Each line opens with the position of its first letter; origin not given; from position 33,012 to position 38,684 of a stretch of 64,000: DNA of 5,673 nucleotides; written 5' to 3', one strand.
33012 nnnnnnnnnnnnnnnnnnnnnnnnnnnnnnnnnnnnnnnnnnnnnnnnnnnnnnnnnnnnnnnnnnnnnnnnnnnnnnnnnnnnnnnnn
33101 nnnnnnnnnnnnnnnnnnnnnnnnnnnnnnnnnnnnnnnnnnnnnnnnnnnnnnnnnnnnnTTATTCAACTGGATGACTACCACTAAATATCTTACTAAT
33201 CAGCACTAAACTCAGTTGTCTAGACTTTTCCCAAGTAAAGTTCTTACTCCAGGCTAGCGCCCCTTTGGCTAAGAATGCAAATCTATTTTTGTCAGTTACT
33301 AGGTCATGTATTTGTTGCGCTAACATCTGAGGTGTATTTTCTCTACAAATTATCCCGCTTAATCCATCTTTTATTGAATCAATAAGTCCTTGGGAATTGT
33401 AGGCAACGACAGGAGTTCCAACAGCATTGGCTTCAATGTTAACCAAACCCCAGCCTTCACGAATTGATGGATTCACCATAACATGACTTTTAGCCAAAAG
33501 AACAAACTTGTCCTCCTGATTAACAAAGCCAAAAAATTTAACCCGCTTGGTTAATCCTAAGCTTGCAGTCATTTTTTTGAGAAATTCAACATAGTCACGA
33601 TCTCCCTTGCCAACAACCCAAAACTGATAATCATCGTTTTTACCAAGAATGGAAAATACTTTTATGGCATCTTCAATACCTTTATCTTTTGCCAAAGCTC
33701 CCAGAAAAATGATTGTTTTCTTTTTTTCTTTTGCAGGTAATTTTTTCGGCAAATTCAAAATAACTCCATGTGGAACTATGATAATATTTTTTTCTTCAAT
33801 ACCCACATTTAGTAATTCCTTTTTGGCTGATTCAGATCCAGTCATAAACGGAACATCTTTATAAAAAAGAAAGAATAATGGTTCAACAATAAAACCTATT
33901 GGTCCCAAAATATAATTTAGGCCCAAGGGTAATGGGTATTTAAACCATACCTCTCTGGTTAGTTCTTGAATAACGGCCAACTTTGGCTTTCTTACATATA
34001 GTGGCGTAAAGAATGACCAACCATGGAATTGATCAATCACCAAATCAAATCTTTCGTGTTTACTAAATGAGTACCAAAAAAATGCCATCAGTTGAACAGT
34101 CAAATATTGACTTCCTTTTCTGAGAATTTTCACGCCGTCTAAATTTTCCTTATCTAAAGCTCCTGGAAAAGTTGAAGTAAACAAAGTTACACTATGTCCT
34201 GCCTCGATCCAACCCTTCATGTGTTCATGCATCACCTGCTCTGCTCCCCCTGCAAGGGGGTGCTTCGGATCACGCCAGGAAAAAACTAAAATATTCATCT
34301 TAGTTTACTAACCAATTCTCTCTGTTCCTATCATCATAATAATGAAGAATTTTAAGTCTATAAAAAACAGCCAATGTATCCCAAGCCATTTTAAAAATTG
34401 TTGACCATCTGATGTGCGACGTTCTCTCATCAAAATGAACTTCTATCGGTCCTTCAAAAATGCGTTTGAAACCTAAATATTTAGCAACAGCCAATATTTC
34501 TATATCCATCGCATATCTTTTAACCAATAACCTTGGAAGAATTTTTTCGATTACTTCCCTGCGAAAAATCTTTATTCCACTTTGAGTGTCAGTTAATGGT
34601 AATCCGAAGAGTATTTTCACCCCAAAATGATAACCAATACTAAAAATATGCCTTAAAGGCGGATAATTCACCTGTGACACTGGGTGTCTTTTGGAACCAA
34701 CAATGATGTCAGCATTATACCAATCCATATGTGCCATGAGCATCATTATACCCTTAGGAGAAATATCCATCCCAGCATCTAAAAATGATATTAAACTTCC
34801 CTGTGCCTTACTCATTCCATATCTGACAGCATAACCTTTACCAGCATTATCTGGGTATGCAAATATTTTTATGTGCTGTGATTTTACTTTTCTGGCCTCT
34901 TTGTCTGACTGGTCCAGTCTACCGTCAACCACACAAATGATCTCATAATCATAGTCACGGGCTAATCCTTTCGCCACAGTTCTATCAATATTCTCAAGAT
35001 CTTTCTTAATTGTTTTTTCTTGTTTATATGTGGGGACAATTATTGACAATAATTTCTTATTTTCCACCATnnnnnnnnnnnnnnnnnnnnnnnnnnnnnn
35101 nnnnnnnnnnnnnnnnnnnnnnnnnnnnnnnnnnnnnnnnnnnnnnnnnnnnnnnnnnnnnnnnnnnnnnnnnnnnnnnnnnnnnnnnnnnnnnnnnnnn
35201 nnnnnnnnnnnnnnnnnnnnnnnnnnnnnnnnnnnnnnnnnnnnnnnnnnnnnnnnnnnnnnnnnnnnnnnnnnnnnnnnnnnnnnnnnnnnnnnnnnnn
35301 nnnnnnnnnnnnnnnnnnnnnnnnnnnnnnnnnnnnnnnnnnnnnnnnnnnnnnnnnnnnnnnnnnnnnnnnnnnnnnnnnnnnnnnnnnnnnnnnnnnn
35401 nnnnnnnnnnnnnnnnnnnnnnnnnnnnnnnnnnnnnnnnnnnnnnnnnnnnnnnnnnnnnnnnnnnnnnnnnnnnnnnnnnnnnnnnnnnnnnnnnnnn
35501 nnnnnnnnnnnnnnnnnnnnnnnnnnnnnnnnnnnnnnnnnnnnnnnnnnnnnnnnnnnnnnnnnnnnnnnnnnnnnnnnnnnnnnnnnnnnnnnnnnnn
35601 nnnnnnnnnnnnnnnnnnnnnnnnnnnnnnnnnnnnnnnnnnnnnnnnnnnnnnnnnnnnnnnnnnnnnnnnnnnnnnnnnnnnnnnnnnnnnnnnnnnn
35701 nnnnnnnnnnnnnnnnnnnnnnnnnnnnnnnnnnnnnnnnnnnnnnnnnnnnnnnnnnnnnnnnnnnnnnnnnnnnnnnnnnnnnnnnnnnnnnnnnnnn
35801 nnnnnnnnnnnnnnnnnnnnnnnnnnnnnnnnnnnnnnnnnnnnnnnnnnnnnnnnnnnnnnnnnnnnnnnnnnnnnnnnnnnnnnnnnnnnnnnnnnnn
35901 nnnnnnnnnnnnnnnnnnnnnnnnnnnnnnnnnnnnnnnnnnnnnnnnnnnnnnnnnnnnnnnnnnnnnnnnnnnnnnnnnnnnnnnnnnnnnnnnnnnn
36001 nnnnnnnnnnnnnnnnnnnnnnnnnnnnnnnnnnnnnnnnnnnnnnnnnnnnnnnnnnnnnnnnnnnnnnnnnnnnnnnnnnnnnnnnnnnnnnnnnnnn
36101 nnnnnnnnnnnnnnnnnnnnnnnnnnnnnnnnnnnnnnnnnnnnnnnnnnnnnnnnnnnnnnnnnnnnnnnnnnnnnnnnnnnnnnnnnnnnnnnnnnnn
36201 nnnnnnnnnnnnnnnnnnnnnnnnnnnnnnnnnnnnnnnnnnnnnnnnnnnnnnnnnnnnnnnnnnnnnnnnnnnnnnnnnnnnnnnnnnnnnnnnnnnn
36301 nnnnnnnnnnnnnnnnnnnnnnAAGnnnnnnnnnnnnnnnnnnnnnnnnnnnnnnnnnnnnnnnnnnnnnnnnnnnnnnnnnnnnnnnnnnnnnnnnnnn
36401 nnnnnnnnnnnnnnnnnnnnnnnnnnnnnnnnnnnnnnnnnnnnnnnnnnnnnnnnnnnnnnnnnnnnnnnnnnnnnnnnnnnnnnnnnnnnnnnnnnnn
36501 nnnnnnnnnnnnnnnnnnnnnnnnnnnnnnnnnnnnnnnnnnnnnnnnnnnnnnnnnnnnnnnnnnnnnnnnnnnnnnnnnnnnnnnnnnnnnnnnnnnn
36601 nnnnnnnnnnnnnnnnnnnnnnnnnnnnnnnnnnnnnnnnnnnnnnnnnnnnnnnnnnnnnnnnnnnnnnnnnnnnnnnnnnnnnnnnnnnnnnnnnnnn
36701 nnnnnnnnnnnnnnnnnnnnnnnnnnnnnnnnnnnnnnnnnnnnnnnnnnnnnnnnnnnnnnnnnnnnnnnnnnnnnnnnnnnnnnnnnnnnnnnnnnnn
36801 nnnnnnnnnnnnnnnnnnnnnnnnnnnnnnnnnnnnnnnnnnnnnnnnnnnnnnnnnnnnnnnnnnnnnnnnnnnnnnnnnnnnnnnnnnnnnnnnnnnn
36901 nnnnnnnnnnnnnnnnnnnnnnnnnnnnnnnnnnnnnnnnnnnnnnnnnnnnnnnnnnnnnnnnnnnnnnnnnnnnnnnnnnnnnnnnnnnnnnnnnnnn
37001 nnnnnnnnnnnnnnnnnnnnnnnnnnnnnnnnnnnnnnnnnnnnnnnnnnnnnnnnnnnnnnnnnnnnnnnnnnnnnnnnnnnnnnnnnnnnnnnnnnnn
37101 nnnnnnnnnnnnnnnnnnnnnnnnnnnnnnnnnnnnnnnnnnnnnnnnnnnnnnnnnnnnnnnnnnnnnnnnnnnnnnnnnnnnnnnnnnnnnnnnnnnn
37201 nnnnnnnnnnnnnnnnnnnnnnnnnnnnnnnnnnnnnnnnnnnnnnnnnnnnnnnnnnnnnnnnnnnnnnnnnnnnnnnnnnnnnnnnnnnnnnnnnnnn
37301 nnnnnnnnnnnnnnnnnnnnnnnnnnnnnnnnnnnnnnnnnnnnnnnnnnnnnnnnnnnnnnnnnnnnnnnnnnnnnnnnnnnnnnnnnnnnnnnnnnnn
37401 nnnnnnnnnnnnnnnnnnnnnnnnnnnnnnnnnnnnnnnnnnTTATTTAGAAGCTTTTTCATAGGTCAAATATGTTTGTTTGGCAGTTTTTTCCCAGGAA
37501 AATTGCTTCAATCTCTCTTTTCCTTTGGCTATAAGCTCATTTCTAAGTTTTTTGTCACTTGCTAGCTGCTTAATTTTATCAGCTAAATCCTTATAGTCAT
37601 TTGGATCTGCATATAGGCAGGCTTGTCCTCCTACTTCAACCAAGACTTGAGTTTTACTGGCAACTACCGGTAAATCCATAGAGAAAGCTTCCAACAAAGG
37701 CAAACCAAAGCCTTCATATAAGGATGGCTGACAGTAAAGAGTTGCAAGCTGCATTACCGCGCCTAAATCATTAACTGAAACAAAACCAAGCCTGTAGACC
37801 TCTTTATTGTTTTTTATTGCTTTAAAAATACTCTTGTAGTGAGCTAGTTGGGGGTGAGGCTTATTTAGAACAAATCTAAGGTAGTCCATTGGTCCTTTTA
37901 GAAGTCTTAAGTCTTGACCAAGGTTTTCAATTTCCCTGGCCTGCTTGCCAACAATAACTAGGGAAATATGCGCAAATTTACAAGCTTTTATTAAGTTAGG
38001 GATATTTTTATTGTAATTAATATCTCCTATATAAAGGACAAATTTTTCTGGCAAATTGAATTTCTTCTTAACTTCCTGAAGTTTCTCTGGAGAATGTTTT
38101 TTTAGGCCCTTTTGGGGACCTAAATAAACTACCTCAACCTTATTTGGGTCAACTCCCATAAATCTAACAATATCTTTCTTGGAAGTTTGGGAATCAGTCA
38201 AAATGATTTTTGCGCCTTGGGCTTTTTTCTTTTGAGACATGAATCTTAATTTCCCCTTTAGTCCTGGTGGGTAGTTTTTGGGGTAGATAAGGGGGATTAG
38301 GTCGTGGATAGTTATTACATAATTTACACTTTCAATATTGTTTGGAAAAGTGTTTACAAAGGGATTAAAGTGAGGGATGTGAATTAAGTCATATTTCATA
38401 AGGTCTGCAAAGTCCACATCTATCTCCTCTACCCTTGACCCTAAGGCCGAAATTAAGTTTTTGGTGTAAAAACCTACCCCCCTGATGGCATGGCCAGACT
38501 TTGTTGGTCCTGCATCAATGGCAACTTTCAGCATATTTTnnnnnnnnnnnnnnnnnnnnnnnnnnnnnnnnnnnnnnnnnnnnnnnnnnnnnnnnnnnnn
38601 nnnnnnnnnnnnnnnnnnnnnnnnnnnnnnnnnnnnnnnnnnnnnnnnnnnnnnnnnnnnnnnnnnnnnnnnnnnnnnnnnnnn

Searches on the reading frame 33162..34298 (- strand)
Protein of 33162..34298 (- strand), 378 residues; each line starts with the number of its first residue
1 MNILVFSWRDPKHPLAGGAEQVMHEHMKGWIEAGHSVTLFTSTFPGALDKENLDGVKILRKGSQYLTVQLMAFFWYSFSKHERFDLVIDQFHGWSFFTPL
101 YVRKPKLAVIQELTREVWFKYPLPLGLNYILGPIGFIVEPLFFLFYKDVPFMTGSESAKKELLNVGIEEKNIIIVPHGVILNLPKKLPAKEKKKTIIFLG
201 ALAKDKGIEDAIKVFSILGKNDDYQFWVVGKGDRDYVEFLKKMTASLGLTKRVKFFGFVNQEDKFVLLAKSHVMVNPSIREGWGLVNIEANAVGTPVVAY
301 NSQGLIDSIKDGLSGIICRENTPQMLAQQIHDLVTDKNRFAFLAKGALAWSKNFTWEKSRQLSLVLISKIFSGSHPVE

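Call 9: search_protein_families(library=pfam, proteins=[window:33162-34298:-], max_evalue=0.001)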
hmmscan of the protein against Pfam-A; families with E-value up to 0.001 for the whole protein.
window:33162-34298:- (378 aa): 4 families
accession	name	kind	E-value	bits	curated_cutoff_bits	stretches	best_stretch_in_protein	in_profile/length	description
PF00534.26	Glycos_transf_1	-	9.7e-39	133.1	26.4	1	183-339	5-161/172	Glycosyl transferases group 1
PF13692.12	Glyco_trans_1_4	-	1.1e-28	100.8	27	1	194-336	2-142/142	Glycosyl transferases group 1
PF20706.3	GT4-conflict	-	1.2e-12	48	26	1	183-316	187-327/385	Family 4 Glycosyltransferase in conflict systems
PF13439.12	Glyco_transf_4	-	1.1e-09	39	28.5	1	17-181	2-168/170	Glycosyltransferase Family 4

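Call 49: search_protein_families(library=ncbifam, proteins=[window:33162-34298:-], max_evalue=0.00001)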
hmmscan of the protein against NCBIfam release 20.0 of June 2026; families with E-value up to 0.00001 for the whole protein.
window:33162-34298:- (378 aa): 34 families (the best 25 are shown)
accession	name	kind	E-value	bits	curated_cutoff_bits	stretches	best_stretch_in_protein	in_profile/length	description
NF046085.1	XrtY_assoc_Gly1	equivalog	2e-26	92.7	400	1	151-343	164-356/387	XrtY-associated glycosyltransferase XYAG1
TIGR03449.1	mycothiol_MshA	equivalog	9.7e-24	84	462.5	1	191-360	218-393/406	D-inositol-3-phosphate glycosyltransferase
NF041876.1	EPS_EpsE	equivalog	1.1e-20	74.3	400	1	184-346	205-371/389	exopolysaccharide biosynthesis GT4 family glycosyltransferase EpsE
TIGR03999.1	thiol_BshA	equivalog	2.5e-20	72.7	273.7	1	185-357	191-360/375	N-acetyl-alpha-D-glucosaminyl L-malate synthase BshA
NF041010.1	glycosy_Agl16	equivalog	1.1e-18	67.3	575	1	154-358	140-339/352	glycosylation protein Agl16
NF047880.1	glyco_SdgA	exception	2.7e-18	65.8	800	1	168-354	289-474/488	serine-aspartate repeat adhesin O-glycosyltransferase SdgA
TIGR04157.1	glyco_rSAM_CFB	subfamily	7.4e-18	64.7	400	1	158-318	193-348/406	TIGR04157 family glycosyltransferase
NF038295.1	EPS_HpsP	equivalog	7.5e-16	58.1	550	1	174-357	180-374/388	hormogonium polysaccharide biosynthesis glycosyltransferase HpsP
TIGR04047.1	MSMEG_0565_glyc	hypoth_equivalog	1.1e-15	57.6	259.85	1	234-361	239-365/373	MSMEG_0565 family glycosyltransferase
NF038011.1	PelF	equivalog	3.6e-14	52.7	100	1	159-349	269-470/489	GT4 family glycosyltransferase PelF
NF053787.1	GlcN_PG_synth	equivalog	5.3e-14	51.8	480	1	182-358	186-347/361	N-acetylglucosaminyl phosphatidylglycerol synthase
NF007396.0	PRK09922.1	equivalog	1.3e-12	47.3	385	1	155-337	143-327/361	lipopolysaccharide 1,6-galactosyltransferase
NF047684.1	TeichurnBiosyTuaC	equivalog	1.5e-12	47.2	550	1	182-338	208-356/391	teichuronic acid biosynthesis protein TuaC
TIGR02149.1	glgA_Coryne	subfamily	1.9e-12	47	302.4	1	185-358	196-378/391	glycogen synthase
TIGR02095.1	glgA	subfamily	2.8e-12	46.1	328.45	1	186-359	287-466/477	glycogen/starch synthase, ADP-glucose type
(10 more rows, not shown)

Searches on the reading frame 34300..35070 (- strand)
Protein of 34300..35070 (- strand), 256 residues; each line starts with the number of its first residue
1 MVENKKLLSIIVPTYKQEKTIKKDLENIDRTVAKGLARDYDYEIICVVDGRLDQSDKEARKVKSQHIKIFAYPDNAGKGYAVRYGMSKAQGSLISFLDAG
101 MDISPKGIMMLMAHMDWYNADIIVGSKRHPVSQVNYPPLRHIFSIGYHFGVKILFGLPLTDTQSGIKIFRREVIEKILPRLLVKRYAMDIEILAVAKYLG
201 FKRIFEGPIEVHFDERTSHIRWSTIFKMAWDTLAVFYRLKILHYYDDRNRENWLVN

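Call 9: search_protein_families(library=pfam, proteins=[window:34300-35070:-], max_evalue=0.001)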
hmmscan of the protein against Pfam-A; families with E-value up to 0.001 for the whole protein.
window:34300-35070:- (256 aa): 2 families
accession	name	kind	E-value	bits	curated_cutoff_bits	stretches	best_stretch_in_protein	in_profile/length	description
PF00535.33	Glycos_transf_2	-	1.5e-20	74.3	23.3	1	9-177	1-167/168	Glycosyl transferase family 2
PF10111.15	Glyco_tranf_2_2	-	0.00075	19.5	27.3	0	9-105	1-96/276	Glycosyltransferase like family 2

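Call 49: search_protein_families(library=ncbifam, proteins=[window:34300-35070:-], max_evalue=0.00001)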
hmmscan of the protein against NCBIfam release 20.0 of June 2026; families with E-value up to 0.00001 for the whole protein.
window:34300-35070:- (256 aa): 11 families
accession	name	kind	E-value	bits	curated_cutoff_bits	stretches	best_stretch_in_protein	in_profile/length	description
NF047588.1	GlcsyltransPgfSStrep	equivalog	1.1e-11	44.6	500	1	8-184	3-174/308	glycosyltransferase PgfS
NF058614.1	PPMAGASynPpgS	equivalog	9.4e-11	41.6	370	1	10-215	4-200/226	polyprenyl-phospho-N-acetylgalactosaminyl synthase PpgS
NF007482.0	PRK10073.1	equivalog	7.1e-10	38.4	423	1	1-114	1-109/334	glycosyltransferase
NF007986.1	PRK10714.1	equivalog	8.7e-10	38.1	529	1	5-178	5-173/316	undecaprenyl-phosphate 4-deoxy-4-formamido-L-arabinose transferase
TIGR03937.1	PgaC_IcaA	equivalog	6.4e-09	35.2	422.3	1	4-116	43-151/407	poly-beta-1,6-N-acetyl-D-glucosamine synthase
NF041875.1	EPS_EpsD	equivalog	7.6e-09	35.4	370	1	8-137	1-126/325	exopolysaccharide biosynthesis glycosyltransferase EpsD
NF047683.1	TeichurnBiosyTuaG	equivalog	1.4e-07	31.4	400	1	1-100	1-96/252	teichuronic acid biosynthesis protein TuaG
TIGR04283.1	glyco_like_mftF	equivalog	2.6e-07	30.4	182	1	8-104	1-86/221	TIGR04283 family arsenosugar biosynthesis glycosyltransferase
NF038299.1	EPS_HpsN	equivalog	8.7e-07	28.2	425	1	7-125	2-113/317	hormogonium polysaccharide biosynthesis glycosyltransferase HpsN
TIGR04182.1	glyco_TIGR04182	equivalog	1.7e-06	27.7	325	1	9-191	3-171/293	S-layer glycoprotein N-glycosyltransferase AglJ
NF010496.0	PRK13915.1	equivalog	5.2e-06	25.8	262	1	5-111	30-138/307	glucosyl-3-phosphoglycerate synthase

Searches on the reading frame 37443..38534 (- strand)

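Call 9: search_protein_families(library=pfam, proteins=[window:37443-38534:-], max_evalue=0.001)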
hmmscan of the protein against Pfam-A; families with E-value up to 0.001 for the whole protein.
window:37443-38534:- (363 aa): 6 families
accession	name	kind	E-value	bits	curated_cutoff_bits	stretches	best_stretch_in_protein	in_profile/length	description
PF00534.26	Glycos_transf_1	-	2e-28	99.5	26.4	1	155-341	7-172/172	Glycosyl transferases group 1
PF13692.12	Glyco_trans_1_4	-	1.5e-19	71.1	27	1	241-327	56-142/142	Glycosyl transferases group 1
PF13439.12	Glyco_transf_4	-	1.5e-09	38.6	28.5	1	46-139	71-165/170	Glycosyltransferase Family 4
PF20706.3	GT4-conflict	-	6.7e-06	25.8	26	1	256-353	274-384/385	Family 4 Glycosyltransferase in conflict systems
PF13524.12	Glyco_trans_1_2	-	1.3e-05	25.6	25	1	247-353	30-141/144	Glycosyl transferase-like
PF13579.12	Glyco_trans_4_4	-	1.5e-05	25.8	29.7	1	46-139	70-158/158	Glycosyl transferase 4-like domain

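Call 49: search_protein_families(library=ncbifam, proteins=[window:37443-38534:-], max_evalue=0.00001)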
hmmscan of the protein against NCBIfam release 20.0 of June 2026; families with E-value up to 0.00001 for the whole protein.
window:37443-38534:- (363 aa): 19 families
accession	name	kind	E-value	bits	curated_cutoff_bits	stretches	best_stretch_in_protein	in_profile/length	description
TIGR02149.1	glgA_Coryne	subfamily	5.7e-26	91.6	302.4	2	44-189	80-230/391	glycogen synthase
TIGR04047.1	MSMEG_0565_glyc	hypoth_equivalog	1.5e-18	67.1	259.85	1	245-359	258-372/373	MSMEG_0565 family glycosyltransferase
TIGR03449.1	mycothiol_MshA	equivalog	2.5e-16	59.6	462.5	1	95-362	152-404/406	D-inositol-3-phosphate glycosyltransferase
NF038295.1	EPS_HpsP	equivalog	4.1e-12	45.8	550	1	219-360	239-386/388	hormogonium polysaccharide biosynthesis glycosyltransferase HpsP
NF041876.1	EPS_EpsE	equivalog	2.3e-11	43.6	400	1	243-352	275-387/389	exopolysaccharide biosynthesis GT4 family glycosyltransferase EpsE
NF038229.1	Glyco4_Geo_Pelo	equivalog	6.1e-11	41.9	400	1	233-359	207-334/338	GPMC system family 4 glycosyltransferase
TIGR03999.1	thiol_BshA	equivalog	6.8e-11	41.7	273.7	1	228-360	239-372/375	N-acetyl-alpha-D-glucosaminyl L-malate synthase BshA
TIGR02468.1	sucrsPsyn_pln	equivalog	2.3e-10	39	1143.95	1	266-357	574-666/1051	sucrose-phosphate synthase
NF050063.1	ProtGlycPglJ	equivalog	2.7e-10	40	500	0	107-207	144-242/363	N-acetylgalactosamine-N,N'-diacetylbacillosaminyl-diphospho-undecaprenol 4-alpha-N-acetylgalactosaminyltransferase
TIGR03088.1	stp2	hypoth_equivalog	3.3e-10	39.6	409.05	1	255-359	264-371/374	TIGR03088 family PEP-CTERM/XrtA system glycosyltransferase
NF047684.1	TeichurnBiosyTuaC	equivalog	9.2e-10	38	550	0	236-361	262-389/391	teichuronic acid biosynthesis protein TuaC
TIGR04157.1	glyco_rSAM_CFB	subfamily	2.9e-09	36.4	400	0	100-186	162-250/406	TIGR04157 family glycosyltransferase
NF053787.1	GlcN_PG_synth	equivalog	3.4e-09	36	480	1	256-360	254-358/361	N-acetylglucosaminyl phosphatidylglycerol synthase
NF041010.1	glycosy_Agl16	equivalog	9.4e-08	31.3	575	0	93-201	119-216/352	glycosylation protein Agl16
NF053513.1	Gtran_IagA_BgsA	equivalog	1.8e-07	30.5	460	1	233-361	203-331/333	LTA glycolipid anchor biosynthesis glycosyltransferase, IagA/BgsA family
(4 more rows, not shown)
